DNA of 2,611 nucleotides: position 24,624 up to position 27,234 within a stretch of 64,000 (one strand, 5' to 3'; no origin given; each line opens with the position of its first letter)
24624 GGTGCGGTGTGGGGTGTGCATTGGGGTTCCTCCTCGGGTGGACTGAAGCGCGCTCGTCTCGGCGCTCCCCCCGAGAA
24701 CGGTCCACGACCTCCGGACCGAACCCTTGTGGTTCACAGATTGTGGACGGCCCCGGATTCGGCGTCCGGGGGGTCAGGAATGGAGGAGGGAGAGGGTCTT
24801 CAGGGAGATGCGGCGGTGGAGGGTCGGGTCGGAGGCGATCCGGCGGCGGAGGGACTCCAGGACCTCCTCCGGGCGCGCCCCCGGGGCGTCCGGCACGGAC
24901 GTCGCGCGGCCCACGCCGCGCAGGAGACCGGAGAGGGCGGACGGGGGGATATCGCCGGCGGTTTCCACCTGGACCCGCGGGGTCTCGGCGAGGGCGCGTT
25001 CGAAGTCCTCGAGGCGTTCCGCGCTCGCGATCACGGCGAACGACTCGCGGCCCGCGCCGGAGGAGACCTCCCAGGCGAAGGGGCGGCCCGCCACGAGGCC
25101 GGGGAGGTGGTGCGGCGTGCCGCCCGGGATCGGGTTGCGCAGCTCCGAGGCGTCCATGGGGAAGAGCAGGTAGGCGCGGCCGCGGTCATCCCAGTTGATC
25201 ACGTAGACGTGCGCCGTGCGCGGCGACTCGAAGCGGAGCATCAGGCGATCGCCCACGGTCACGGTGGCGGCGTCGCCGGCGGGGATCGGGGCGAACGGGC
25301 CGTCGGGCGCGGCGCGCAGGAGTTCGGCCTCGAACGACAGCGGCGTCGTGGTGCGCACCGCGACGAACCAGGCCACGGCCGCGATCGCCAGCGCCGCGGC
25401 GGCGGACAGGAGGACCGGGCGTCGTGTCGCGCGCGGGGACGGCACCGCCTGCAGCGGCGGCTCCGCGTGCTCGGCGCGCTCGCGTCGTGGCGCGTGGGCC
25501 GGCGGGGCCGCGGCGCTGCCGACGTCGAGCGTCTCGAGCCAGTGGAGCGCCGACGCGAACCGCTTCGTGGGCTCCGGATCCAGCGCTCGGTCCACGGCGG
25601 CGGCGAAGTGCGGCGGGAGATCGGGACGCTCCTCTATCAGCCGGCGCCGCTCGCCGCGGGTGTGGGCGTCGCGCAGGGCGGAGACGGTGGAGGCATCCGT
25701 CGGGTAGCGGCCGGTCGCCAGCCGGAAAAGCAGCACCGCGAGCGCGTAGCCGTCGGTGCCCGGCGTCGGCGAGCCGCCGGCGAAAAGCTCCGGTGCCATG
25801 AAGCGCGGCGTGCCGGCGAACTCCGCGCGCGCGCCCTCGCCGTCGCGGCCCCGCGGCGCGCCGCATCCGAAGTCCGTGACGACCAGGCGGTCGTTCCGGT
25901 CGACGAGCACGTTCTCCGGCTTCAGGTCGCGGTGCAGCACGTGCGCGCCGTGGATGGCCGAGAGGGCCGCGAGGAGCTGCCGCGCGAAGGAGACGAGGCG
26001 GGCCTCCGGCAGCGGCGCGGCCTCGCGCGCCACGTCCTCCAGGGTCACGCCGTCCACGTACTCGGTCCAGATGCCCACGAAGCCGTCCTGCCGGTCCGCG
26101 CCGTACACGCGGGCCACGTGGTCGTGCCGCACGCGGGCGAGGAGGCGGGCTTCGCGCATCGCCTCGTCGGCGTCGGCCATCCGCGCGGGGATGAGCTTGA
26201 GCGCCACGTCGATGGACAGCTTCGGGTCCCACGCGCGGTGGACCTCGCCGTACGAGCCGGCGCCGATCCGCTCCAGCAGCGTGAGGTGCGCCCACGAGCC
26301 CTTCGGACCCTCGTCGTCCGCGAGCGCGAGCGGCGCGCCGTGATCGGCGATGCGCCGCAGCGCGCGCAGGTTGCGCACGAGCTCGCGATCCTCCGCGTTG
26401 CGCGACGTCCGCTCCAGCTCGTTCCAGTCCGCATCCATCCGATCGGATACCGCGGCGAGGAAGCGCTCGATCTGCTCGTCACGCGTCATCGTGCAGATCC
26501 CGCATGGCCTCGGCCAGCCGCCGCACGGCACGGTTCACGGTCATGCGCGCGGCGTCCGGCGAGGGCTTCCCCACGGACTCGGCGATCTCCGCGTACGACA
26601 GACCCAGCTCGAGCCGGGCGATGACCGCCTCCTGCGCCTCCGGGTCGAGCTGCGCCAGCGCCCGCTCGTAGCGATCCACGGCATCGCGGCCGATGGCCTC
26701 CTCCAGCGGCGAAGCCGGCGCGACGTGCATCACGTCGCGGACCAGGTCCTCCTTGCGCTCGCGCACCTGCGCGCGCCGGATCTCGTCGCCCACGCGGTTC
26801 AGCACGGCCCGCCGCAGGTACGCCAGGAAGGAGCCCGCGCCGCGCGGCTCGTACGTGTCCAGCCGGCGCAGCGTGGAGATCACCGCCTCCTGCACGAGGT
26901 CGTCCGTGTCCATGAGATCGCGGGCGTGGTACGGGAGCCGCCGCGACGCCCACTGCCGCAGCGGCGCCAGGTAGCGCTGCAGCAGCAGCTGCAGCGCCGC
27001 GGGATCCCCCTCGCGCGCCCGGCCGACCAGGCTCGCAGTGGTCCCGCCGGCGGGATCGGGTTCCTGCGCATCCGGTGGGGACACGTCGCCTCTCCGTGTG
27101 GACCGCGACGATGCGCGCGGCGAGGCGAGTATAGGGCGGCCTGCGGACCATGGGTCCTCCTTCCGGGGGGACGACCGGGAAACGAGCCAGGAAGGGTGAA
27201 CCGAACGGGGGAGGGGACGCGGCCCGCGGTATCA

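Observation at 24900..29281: Identical octapeptide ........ in two unrelated neighbours (kinase extracytoplasmic tail and TPR-CHAT protease loop): candidate protease-triggered kinase-ECF signalling system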

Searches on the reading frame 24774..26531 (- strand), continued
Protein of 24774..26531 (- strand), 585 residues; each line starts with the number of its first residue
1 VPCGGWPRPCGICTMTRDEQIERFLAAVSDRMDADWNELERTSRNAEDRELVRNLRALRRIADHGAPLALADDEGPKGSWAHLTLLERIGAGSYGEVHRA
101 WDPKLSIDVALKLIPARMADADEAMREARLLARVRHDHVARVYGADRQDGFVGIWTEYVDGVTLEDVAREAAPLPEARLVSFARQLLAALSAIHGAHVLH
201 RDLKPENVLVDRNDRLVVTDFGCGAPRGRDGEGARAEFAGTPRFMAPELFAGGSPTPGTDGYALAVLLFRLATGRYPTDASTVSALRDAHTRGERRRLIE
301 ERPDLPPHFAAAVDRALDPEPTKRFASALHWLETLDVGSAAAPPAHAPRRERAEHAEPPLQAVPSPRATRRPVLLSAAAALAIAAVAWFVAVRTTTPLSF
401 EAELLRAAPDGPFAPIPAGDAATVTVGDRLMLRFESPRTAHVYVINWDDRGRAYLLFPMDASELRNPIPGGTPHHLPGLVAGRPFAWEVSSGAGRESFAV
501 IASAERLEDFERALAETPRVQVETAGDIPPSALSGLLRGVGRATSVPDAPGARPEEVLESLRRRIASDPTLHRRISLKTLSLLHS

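Call 58: predict_structure(alignment_id=A1)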
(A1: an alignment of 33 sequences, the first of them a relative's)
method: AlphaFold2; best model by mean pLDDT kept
length: 571 residues; sequences in the alignment: 33
mean_pLDDT: 80.5   pTM: 0.52
mean pLDDT of the five models: 80.5, 80.3, 79.7, 78.7, 78.7
residues with pLDDT >= 90: 246; 70-90: 205; 50-70: 39; < 50: 81
segments of 3 or more residues with pLDDT < 50: 1-3, 52-62, 214-224, 330-358, 510-536
pLDDT, mean of each block of 10 residues (from residue 1): 63 72 81 84 73 43 76 85 91 92 81 89 95 91 94 94 96 97 90 92 86 49 62 87 95 98 89 90 97 97 96 96 75 41 38 41 70 68 90 88 83 91 97 86 88 95 85 79 94 89 68 36 38 56 92 91 92 79
secondary structure, 60 per line:
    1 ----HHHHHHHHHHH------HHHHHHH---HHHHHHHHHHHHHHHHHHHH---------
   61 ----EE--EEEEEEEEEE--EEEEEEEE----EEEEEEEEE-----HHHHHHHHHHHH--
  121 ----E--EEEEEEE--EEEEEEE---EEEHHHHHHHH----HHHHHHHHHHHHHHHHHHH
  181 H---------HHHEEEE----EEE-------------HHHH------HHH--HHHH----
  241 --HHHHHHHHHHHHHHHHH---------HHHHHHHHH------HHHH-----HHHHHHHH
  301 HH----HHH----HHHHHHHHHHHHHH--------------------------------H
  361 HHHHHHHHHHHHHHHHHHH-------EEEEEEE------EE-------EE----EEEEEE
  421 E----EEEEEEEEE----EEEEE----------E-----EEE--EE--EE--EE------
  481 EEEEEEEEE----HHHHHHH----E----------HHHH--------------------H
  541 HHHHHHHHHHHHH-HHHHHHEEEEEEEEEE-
elements in order: H5-15 H22-28 H32-51 E69-78 E81-88 E93-101 H107-118 E128-134 E137-143 E147-149 H150-157 H162-181 E194-197 E202-204 H218-221 H233-236 H243-259 H269-277 H284-287 H293-302 H314-327 H360-379 E387-393 E415-421 E426-434 E439-443 E460-462 E481-489 H494-500 H516-519 H540-553 H555-560 E561-570

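Call 80: find_homologous_proteins(query=L008:5057-6616:+, max_evalue=1e-10)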
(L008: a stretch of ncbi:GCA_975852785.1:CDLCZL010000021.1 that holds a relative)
Query L008:5057-6616:+ (520 aa): 3537 proteins with E <= 1e-10 among 8000 candidates; the best 120 are listed.
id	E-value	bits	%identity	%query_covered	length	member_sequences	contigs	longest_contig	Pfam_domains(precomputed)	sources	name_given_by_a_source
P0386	7.2e-157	541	62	82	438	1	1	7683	PF12770.13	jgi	jgi:CHAT domain-containing protein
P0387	4.8e-135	469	49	100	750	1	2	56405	PF14559.13,PF13424.13,PF24885.2,PF12770.13,PF13374.13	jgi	-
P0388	4.5e-132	459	46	99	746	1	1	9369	PF13431.13,PF00515.35,PF13424.13,PF13176.13,PF24885.2,PF13432.13,PF13428.13,PF12770.13,PF13181.13,PF07719.24,PF13374.13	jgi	jgi:CHAT domain-containing protein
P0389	3.4e-131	457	46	99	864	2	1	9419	PF04910.21,PF13431.13,PF14357.12,PF13176.13,PF24885.2,PF13428.13,PF12770.13,PF13374.13,PF14559.13,PF00515.35,PF13424.13,PF13432.13,PF13181.13,PF07719.24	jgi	-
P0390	8.1e-130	452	46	100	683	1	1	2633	PF13424.13,PF12770.13,PF13374.13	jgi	-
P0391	1.3e-128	448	48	100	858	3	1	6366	PF17874.8,PF13424.13,PF24885.2,PF12770.13,PF07719.24,PF13374.13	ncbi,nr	ncbi:MAG TPA: CHAT domain-containing tetratricopeptide repeat protein, partial [Vicinamibacterales b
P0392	4.6e-128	446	47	99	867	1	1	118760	PF17874.8,PF00515.35,PF13424.13,PF13176.13,PF24885.2,PF13428.13,PF12770.13,PF07719.24,PF13374.13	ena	-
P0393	1.3e-127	445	45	100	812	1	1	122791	PF14559.13,PF17874.8,PF00515.35,PF13424.13,PF13176.13,PF24885.2,PF13428.13,PF12770.13,PF13181.13,PF07719.24,PF13374.13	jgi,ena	-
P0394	2.0e-127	444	47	100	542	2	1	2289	PF12770.13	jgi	-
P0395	3.8e-127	443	45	97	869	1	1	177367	PF17874.8,PF00515.35,PF13424.13,PF24885.2,PF12770.13,PF07719.24,PF13374.13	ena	-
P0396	1.0e-126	442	46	99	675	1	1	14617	PF13424.13,PF12770.13,PF07719.24,PF13374.13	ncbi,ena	-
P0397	1.4e-126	441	45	100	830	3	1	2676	PF07721.21,PF17874.8,PF00515.35,PF13424.13,PF13176.13,PF24885.2,PF13428.13,PF12770.13,PF13181.13,PF07719.24,PF13374.13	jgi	jgi:CHAT domain-containing protein/tetratricopeptide (TPR) repeat protein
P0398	1.5e-126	441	46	97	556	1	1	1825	PF12770.13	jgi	jgi:CHAT domain-containing protein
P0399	1.6e-126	441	46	99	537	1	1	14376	PF12770.13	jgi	jgi:CHAT domain-containing protein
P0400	2.0e-126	441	46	100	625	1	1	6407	PF12770.13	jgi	jgi:CHAT domain-containing protein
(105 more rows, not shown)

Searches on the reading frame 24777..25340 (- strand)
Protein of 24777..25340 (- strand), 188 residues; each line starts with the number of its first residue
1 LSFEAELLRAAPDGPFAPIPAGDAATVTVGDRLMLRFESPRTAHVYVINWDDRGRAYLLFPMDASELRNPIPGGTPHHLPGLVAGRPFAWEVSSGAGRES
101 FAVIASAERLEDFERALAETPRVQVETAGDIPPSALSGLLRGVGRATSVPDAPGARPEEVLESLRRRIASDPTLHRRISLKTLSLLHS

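Call 22: find_related_loci(query=A4, collection=genome_contigs, flank=10000)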
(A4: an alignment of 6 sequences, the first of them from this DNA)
Query A4 (188 aa) in genome_contigs; peptide patterns used: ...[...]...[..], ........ (x = any residue, [..] = any of these).
27 stretches matched a pattern; 2 encode a relative of the query (tblastn E <= 1e-3); 2 distinct loci.
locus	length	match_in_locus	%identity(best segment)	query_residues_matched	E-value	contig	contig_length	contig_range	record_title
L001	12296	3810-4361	79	1-185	1e-95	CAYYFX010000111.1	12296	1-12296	MAG TPA_asm: uncultured Gemmatimonadota bacterium isolate SRP239054_co1_84 genome assembly, contig: NODE_3895_length_122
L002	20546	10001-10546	52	1-185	2e-56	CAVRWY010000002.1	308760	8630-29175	MAG: uncultured Gemmatimonadales bacterium isolate MFD06229.bin.2.24 genome assembly, contig: contig_11964, whole genome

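Call 23: find_related_loci(query=A4, collection=metagenome_contigs, flank=10000)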
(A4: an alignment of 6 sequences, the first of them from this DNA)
Query A4 (188 aa) in metagenome_contigs; peptide patterns used: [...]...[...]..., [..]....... (x = any residue, [..] = any of these).
93 stretches matched a pattern; 3 encode a relative of the query (tblastn E <= 1e-3); 3 distinct loci.
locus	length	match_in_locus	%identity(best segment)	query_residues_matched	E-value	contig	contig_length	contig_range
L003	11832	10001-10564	52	1-185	4e-62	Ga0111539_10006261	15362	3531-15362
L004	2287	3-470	57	32-187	1e-52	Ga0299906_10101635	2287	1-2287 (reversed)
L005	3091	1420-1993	58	1-188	5e-31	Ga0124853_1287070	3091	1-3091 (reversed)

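Call 70: search_protein_representatives(alignment_id=A3)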
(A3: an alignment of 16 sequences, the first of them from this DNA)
Query: 16 sequences, 191 profile positions. Proteins with E-value up to 0.001 (for the whole library): 3853; up to 1e-10: 1317; up to 1e-30: 656. The best 150 are listed.
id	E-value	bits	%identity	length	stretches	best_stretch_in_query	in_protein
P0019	1.3e-64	233.4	-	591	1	1-190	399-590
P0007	2.4e-63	229.2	-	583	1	1-189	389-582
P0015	5.9e-63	228.0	-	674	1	1-188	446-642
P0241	8.1e-59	214.5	-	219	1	1-189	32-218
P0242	1.3e-58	213.8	-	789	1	1-190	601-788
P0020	1.3e-57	210.5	-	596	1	1-189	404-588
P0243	3.8e-57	209.0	-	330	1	1-190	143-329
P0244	4.7e-57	208.7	-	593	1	1-189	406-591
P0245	5.6e-57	208.5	-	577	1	1-190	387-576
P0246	7.7e-57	208.0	-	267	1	1-190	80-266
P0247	3.8e-55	202.5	-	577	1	1-189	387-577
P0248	4.1e-55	202.4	-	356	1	1-189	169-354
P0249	4.7e-55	202.2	-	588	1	1-189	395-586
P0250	5.8e-55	201.9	-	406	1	1-190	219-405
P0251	2.6e-54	199.8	-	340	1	1-190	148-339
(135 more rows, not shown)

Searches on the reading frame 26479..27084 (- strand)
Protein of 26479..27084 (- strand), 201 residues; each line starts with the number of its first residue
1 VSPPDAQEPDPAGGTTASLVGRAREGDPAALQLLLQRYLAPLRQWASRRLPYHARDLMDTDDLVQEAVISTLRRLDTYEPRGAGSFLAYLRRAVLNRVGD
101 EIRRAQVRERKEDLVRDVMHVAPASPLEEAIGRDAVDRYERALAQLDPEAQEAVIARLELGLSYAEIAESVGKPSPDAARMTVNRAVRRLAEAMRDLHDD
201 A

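Call 9: search_protein_families(library=pfam, proteins=[window:26479-27084:-], max_evalue=0.01)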
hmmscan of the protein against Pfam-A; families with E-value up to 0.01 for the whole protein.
window:26479-27084:- (201 aa): 4 families
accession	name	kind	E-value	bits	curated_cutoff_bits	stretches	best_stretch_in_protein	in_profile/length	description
PF04542.20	Sigma70_r2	-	1e-10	41.7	24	1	34-106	1-69/71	Sigma-70 region 2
PF07638.17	Sigma70_ECF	-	4.1e-10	40.3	21.1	1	18-172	6-162/185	ECF sigma factor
PF08281.18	Sigma70_r4_2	-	2.9e-08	33.7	25.7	1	138-189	3-53/54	Sigma-70, region 4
PF04545.22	Sigma70_r4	-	0.00081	19.3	24.1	1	142-189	1-47/50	Sigma-70, region 4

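Call 44: search_protein_families(library=ncbifam, proteins=[window:26479-27084:-], max_evalue=0.001)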
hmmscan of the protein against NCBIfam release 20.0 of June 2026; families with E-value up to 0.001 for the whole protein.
window:26479-27084:- (201 aa): 57 families (the best 25 are shown)
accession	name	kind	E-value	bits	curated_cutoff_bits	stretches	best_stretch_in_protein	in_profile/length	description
TIGR02984.1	Sig-70_plancto1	subfamily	3.6e-24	85.4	183.75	2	23-110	1-88/189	RNA polymerase sigma-70 factor, Planctomycetaceae-specific subfamily 1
TIGR02937.1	sigma70-ECF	superfamily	1.9e-20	73.2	42.9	1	30-194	2-165/165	sigma-70 family RNA polymerase sigma factor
NF007230.0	PRK09648.1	subfamily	1.9e-19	70.2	209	1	16-195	13-190/195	RNA polymerase sigma factor ShbA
NF004113.0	PRK05602.1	equivalog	5.2e-14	52.4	208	1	16-198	32-205/211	RNA polymerase sigma factor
TIGR02952.1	Sig70_famx2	equivalog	5.4e-14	52.5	206.45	1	19-194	1-170/170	ECF subfamily RNA polymerase sigma factor, BldN family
NF009166.1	PRK12513.1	equivalog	3.6e-13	49.7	206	1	17-193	10-185/193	RNA polymerase sigma factor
TIGR02989.1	Sig-70_gvs1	subfamily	1.1e-12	48.1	124.55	1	33-192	5-156/158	RNA polymerase sigma-70 factor, Rhodopirellula/Verrucomicrobium family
NF007225.0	PRK09643.1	equivalog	9.8e-12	45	190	1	16-200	14-188/204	RNA polymerase sigma factor SigM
NF007229.0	PRK09647.1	equivalog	2.4e-11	43.4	265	1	56-193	67-201/220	RNA polymerase sigma factor SigE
NF007216.0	PRK09638.1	equivalog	3.2e-11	43.3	194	1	18-194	7-174/180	RNA polymerase sigma factor SigY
TIGR02985.1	Sig70_bacteroi1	subfamily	4.7e-11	43.2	126.4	1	56-193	24-161/162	RNA polymerase sigma-70 factor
NF009172.0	PRK12519.1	subfamily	7.5e-11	41.9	222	1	18-197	18-192/194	RNA polymerase sigma factor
TIGR02983.1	SigE-fam_strep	subfamily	1.2e-10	41.5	141.55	1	55-195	28-159/162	SigE family RNA polymerase sigma factor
NF009191.0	PRK12539.1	subfamily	1e-09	38.2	171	1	19-194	11-179/185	sigma-70 family RNA polymerase sigma factor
NF009176.0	PRK12524.1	equivalog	1.6e-09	37.8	264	1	19-193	16-183/196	RNA polymerase sigma factor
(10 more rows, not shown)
